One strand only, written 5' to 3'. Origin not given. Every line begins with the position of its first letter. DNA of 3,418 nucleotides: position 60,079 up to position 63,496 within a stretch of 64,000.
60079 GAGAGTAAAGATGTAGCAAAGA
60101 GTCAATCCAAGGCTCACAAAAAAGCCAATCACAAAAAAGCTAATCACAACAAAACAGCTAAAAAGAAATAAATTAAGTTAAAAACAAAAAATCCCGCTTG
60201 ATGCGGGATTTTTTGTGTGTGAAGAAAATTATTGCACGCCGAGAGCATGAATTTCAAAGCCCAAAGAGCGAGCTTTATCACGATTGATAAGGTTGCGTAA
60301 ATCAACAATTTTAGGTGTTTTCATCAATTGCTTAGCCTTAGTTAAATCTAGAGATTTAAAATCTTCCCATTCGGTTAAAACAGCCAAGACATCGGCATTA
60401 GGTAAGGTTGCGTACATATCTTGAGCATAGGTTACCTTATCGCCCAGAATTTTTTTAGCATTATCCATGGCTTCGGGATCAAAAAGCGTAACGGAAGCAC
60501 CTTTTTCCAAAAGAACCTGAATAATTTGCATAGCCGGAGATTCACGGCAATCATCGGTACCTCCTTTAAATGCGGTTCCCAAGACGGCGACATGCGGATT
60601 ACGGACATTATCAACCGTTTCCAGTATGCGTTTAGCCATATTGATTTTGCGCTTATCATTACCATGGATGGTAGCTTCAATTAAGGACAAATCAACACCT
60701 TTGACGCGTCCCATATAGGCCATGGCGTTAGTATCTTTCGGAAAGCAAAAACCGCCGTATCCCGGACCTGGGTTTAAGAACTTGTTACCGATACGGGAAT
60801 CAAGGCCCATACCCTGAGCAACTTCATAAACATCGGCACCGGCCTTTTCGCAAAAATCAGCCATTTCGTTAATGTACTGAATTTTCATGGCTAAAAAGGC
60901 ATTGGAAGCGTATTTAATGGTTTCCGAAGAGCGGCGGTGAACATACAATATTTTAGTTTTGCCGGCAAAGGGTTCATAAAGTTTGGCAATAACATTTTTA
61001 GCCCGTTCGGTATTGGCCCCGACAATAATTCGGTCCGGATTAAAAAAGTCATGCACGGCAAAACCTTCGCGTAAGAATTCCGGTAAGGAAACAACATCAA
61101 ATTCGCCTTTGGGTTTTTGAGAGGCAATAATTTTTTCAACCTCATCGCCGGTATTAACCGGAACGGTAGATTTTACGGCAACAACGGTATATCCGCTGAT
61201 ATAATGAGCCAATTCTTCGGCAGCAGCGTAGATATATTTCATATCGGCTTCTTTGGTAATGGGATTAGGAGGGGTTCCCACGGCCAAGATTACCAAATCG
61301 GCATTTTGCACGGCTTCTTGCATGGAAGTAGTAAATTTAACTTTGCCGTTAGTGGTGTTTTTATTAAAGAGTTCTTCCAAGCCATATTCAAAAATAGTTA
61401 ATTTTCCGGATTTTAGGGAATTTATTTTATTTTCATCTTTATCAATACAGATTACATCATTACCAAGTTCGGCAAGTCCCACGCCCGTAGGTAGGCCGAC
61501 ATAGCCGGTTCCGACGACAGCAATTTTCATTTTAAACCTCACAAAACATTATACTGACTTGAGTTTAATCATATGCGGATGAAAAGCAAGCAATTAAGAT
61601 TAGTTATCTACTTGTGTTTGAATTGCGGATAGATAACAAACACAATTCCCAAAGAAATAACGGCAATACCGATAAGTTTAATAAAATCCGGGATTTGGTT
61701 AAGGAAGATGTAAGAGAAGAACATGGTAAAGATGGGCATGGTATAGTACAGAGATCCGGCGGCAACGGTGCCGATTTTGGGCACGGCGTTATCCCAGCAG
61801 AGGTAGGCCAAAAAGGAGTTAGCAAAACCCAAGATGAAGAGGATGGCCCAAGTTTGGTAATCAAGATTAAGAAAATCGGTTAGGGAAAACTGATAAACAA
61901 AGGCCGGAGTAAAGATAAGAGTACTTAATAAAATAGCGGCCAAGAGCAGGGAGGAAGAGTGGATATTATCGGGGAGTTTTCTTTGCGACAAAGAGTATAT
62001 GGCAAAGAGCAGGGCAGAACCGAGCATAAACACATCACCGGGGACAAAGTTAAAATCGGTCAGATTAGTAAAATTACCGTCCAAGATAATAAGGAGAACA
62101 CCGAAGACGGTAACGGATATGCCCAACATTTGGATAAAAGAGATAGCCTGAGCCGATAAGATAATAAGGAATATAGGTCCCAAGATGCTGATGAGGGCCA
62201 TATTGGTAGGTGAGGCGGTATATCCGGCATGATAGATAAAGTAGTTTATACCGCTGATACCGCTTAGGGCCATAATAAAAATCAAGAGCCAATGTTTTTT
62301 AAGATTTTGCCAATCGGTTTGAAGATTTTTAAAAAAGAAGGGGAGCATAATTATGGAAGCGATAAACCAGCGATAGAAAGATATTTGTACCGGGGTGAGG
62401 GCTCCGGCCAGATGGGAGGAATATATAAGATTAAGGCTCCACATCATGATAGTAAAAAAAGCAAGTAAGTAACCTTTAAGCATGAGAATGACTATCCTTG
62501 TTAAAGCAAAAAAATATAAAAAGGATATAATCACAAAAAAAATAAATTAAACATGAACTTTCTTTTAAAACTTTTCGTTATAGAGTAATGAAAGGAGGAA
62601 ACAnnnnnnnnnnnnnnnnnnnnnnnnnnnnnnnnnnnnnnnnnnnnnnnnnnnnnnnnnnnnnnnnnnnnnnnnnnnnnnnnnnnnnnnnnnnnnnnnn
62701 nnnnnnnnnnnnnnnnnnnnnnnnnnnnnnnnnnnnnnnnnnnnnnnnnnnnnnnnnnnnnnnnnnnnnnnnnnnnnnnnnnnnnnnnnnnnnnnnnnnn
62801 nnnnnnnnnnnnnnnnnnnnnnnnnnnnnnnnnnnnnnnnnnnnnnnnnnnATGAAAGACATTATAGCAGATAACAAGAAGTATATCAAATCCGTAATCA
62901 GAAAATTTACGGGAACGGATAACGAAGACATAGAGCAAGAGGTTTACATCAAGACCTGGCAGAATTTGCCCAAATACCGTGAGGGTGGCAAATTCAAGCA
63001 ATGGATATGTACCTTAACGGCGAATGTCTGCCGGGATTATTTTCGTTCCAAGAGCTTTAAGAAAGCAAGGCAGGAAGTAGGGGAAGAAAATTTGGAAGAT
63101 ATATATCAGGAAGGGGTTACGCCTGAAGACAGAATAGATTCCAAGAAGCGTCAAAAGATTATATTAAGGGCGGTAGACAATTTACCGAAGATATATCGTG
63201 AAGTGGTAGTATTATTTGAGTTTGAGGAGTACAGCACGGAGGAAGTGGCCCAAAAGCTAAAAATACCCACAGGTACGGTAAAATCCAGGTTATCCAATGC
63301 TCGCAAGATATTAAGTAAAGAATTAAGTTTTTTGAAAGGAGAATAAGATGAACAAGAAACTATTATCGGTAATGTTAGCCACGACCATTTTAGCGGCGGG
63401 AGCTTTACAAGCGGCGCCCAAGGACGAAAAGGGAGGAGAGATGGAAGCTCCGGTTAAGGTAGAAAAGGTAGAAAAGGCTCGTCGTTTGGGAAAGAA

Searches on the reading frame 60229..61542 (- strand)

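Call 12: search_protein_families(library=pfam, proteins=[window:60229-61542:-], max_evalue=0.01)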
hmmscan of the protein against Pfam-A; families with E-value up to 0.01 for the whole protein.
window:60229-61542:- (437 aa): 14 families
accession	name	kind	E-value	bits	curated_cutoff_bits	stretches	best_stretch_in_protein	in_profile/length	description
PF03721.20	UDPG_MGDP_dh_N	-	2.9e-63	213.3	27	1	5-187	1-186/187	UDP-glucose/GDP-mannose dehydrogenase family, NAD binding domain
PF00984.24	UDPG_MGDP_dh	-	1.3e-34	118.6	25.4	1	204-296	1-93/94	UDP-glucose/GDP-mannose dehydrogenase family, central domain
PF03720.21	UDPG_MGDP_dh_C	-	1.4e-34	118.9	30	1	319-420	1-102/103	UDP-glucose/GDP-mannose dehydrogenase family, UDP binding domain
PF03807.23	F420_oxidored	-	5.3e-07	30.6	21.6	1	6-89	1-68/94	NADP oxidoreductase coenzyme F420-dependent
PF02558.23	ApbA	-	3.7e-06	27.1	22.2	1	7-88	1-74/150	Ketopantoate reductase PanE/ApbA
PF03446.21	NAD_binding_2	-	5.7e-06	26.9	21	1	6-141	1-109/161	NAD binding domain of 6-phosphogluconate dehydrogenase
PF02737.24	3HCDH_N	-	1.8e-05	25.2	22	1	6-88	1-86/180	3-hydroxyacyl-CoA dehydrogenase, NAD binding domain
PF01262.27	AlaDh_PNT_C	-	3.9e-05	23.6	23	1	6-92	30-104/214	Alanine dehydrogenase/PNT, C-terminal domain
PF13241.12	NAD_binding_7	-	0.00016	22.7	22.1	0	5-90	8-71/104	Putative NAD(P)-binding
PF01210.29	NAD_Gly3P_dh_N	-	0.00073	20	23.1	1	6-90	1-79/158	NAD-dependent glycerol-3-phosphate dehydrogenase N-terminus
PF02254.24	TrkA_N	-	0.0022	18.8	23.8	0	7-47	1-41/116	TrkA-N domain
PF00070.33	Pyr_redox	-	0.0025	18.7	22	0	6-36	1-31/82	Pyridine nucleotide-disulphide oxidoreductase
PF01494.25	FAD_binding_3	-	0.0029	17.3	22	1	5-47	2-44/349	FAD binding domain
PF07992.20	Pyr_redox_2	-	0.0034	17.3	26.1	0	6-99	144-247/291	Pyridine nucleotide-disulphide oxidoreductase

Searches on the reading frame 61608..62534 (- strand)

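Call 94: search_protein_families(library=pfam, proteins=[window:61608-62534:-], max_evalue=0.001)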
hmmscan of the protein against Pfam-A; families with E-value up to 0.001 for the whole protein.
window:61608-62534:- (308 aa): 1 family
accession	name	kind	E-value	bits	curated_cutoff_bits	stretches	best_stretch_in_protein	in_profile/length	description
PF00892.27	EamA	-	3.7e-34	118.3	28.2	2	165-301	2-134/135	EamA-like transporter family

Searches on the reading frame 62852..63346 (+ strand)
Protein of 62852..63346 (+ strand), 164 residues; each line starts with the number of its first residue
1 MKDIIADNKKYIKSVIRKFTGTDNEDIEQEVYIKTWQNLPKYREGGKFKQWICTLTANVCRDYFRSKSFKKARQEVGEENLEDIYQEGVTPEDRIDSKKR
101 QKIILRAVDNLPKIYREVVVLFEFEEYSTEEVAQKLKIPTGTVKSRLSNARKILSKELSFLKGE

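Call 94: search_protein_families(library=pfam, proteins=[window:62852-63346:+], max_evalue=0.001)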
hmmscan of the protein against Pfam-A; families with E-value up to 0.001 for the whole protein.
window:62852-63346:+ (164 aa): 4 families
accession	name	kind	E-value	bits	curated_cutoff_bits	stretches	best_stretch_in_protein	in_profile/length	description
PF08281.18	Sigma70_r4_2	-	3.2e-15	55.9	25.7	1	103-153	3-53/54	Sigma-70, region 4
PF04542.20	Sigma70_r2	-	1.3e-12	47.8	24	1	5-68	2-69/71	Sigma-70 region 2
PF04545.22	Sigma70_r4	-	1.5e-08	34.4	24.1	1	108-154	2-48/50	Sigma-70, region 4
PF07638.17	Sigma70_ECF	-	0.00059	20.2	21.1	1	111-158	136-183/185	ECF sigma factor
